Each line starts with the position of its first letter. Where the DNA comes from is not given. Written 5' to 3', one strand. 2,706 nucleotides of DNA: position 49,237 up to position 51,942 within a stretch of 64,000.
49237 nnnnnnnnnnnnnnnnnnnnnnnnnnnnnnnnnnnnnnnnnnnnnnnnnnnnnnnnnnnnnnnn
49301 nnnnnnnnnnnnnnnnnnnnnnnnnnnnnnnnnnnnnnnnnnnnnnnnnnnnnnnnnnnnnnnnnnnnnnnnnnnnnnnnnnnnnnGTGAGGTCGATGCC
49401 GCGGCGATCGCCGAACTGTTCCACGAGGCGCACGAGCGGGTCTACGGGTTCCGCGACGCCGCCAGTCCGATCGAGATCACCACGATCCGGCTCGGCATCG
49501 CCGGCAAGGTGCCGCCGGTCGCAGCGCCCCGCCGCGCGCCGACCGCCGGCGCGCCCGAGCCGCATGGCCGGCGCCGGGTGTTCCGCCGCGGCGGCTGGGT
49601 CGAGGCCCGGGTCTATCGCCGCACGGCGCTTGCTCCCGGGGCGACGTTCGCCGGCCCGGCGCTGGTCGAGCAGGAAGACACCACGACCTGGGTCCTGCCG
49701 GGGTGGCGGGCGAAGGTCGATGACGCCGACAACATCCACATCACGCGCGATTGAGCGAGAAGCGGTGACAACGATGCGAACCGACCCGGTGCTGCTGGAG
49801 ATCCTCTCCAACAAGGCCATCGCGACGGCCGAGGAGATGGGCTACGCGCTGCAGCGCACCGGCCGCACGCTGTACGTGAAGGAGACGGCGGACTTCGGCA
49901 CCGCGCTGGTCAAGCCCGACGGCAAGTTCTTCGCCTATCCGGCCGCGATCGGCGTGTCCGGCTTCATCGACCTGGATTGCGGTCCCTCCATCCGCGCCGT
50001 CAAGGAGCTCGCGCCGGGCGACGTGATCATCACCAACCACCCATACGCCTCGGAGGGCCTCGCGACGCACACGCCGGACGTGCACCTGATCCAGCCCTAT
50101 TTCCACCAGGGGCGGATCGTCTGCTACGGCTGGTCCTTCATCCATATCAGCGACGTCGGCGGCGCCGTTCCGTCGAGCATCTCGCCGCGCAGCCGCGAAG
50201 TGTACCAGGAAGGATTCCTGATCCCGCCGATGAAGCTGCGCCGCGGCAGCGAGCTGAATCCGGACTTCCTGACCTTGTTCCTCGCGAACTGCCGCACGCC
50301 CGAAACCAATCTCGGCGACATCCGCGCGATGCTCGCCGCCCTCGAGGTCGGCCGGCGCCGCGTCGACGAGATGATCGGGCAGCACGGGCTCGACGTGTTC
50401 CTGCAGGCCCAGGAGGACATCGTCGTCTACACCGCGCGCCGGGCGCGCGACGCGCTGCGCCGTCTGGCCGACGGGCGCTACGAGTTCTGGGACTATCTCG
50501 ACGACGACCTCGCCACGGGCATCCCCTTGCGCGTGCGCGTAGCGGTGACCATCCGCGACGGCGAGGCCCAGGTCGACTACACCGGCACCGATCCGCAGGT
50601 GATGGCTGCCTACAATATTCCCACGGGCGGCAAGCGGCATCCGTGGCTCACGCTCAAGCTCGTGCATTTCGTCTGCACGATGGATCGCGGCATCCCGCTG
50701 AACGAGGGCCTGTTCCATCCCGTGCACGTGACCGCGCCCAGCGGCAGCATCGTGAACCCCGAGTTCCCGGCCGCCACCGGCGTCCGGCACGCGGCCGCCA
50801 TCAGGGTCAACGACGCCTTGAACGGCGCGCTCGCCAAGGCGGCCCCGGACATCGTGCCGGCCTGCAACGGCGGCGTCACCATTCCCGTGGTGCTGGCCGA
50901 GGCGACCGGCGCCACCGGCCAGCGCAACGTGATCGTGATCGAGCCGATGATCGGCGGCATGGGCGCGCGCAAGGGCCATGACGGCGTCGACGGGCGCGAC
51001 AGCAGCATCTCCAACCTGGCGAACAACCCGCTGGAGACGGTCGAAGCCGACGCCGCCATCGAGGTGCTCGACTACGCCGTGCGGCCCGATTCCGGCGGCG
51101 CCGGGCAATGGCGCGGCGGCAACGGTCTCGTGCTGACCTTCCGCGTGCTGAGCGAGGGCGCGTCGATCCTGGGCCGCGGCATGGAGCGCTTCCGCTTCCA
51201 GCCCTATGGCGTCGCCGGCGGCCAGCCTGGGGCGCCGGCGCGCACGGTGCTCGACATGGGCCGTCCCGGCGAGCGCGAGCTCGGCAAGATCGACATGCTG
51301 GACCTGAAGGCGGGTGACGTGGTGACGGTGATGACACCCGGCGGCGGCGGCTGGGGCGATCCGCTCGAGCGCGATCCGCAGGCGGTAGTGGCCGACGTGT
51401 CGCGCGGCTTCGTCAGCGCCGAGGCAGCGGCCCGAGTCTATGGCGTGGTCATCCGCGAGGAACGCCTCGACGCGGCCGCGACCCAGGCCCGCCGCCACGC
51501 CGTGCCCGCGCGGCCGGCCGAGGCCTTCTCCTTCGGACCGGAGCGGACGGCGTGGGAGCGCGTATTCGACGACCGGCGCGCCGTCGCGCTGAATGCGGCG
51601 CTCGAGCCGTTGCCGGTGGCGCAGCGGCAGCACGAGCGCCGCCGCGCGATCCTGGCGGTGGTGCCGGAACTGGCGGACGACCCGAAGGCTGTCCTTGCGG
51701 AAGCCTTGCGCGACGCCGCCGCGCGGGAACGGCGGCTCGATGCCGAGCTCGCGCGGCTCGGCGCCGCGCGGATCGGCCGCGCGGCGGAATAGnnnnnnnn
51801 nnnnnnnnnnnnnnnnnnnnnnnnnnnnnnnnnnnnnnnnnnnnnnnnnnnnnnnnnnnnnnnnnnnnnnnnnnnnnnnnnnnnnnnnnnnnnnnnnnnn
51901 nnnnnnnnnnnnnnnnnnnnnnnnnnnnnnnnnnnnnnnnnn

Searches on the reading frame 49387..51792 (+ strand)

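Call 64: search_protein_families(library=pfam, proteins=[window:49387-51792:+], max_evalue=1)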
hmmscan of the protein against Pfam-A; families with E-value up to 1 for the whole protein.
window:49387-51792:+ (801 aa): 1 family
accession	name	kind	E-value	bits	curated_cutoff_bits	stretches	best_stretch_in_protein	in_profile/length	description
PF02538.19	Hydantoinase_B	-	4e-145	484.7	26.8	1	133-659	1-519/519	Hydantoinase B/oxoprolinase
